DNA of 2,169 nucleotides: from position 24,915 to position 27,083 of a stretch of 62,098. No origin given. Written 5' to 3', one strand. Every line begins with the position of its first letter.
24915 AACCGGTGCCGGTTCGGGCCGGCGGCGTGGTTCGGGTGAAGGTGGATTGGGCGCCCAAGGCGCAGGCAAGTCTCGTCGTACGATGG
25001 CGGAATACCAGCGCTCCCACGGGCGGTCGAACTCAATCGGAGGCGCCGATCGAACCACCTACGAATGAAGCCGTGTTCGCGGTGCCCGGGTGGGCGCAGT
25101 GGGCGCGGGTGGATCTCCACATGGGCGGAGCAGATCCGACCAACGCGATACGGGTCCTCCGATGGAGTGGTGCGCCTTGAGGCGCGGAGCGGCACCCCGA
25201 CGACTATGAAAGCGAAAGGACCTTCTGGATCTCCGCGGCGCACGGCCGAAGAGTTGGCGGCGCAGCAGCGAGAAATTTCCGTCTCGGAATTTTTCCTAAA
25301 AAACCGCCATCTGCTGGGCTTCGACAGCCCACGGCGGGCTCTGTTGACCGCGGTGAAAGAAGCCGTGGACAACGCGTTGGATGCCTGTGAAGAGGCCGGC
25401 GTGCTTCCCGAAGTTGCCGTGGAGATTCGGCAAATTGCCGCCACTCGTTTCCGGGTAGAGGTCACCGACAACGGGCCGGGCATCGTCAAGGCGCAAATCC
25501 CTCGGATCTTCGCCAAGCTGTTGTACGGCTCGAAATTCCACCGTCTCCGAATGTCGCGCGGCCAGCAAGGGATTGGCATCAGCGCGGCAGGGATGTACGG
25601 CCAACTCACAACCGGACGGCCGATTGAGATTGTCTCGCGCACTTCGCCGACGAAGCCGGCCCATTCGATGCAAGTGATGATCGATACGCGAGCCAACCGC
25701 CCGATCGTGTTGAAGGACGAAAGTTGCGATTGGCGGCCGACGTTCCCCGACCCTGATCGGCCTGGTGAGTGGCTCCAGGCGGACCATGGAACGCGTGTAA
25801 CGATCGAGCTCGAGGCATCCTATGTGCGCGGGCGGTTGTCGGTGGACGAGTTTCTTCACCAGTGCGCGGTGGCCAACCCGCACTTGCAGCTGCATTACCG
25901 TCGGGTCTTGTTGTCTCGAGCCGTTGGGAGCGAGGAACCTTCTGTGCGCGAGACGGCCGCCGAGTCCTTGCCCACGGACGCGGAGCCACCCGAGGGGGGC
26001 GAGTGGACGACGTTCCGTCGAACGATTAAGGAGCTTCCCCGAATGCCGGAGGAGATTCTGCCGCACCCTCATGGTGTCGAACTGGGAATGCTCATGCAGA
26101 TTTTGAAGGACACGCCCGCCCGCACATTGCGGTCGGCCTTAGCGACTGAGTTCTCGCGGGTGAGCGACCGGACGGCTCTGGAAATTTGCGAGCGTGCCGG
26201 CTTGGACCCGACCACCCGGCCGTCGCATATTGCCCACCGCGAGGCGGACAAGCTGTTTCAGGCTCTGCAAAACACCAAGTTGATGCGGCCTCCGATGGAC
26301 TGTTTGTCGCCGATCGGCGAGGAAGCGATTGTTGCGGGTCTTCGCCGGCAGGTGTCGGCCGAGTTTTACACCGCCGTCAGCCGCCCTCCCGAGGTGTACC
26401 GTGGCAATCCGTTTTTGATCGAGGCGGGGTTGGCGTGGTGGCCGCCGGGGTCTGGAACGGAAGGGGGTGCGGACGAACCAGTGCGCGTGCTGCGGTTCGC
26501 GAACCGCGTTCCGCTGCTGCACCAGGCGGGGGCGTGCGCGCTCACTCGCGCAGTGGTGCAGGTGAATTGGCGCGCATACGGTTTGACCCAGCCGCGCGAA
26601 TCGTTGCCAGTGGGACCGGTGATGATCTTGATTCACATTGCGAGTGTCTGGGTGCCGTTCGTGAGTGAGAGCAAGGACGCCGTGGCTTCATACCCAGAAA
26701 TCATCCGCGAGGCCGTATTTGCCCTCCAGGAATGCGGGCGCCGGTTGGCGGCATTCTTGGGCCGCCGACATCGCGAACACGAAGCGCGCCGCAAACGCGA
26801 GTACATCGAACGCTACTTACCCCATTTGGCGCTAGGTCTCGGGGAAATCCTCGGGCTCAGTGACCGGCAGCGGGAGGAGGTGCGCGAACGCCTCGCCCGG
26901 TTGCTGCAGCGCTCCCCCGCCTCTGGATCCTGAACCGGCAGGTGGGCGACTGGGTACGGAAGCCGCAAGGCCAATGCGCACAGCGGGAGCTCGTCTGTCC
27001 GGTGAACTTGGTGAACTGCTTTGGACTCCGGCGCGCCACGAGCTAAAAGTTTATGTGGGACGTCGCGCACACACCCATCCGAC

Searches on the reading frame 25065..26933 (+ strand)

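Call 71: search_protein_families(library=pfam, proteins=[window:25065-26933:+], max_evalue=0.00001)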
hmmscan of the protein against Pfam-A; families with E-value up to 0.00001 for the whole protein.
window:25065-26933:+ (622 aa): 3 families
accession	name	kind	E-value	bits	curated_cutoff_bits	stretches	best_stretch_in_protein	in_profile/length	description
PF09239.17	Topo-VIb_trans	-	7.3e-53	179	24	1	409-577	1-159/159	Topoisomerase VI B subunit, transducer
PF02518.31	HATPase_c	-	8.9e-11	42.6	26.4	1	91-178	4-81/111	Histidine kinase-, DNA gyrase B-, and HSP90-like ATPase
PF13589.12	HATPase_c_3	-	5.5e-07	30.1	25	1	95-193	5-94/137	Histidine kinase-, DNA gyrase B-, and HSP90-like ATPase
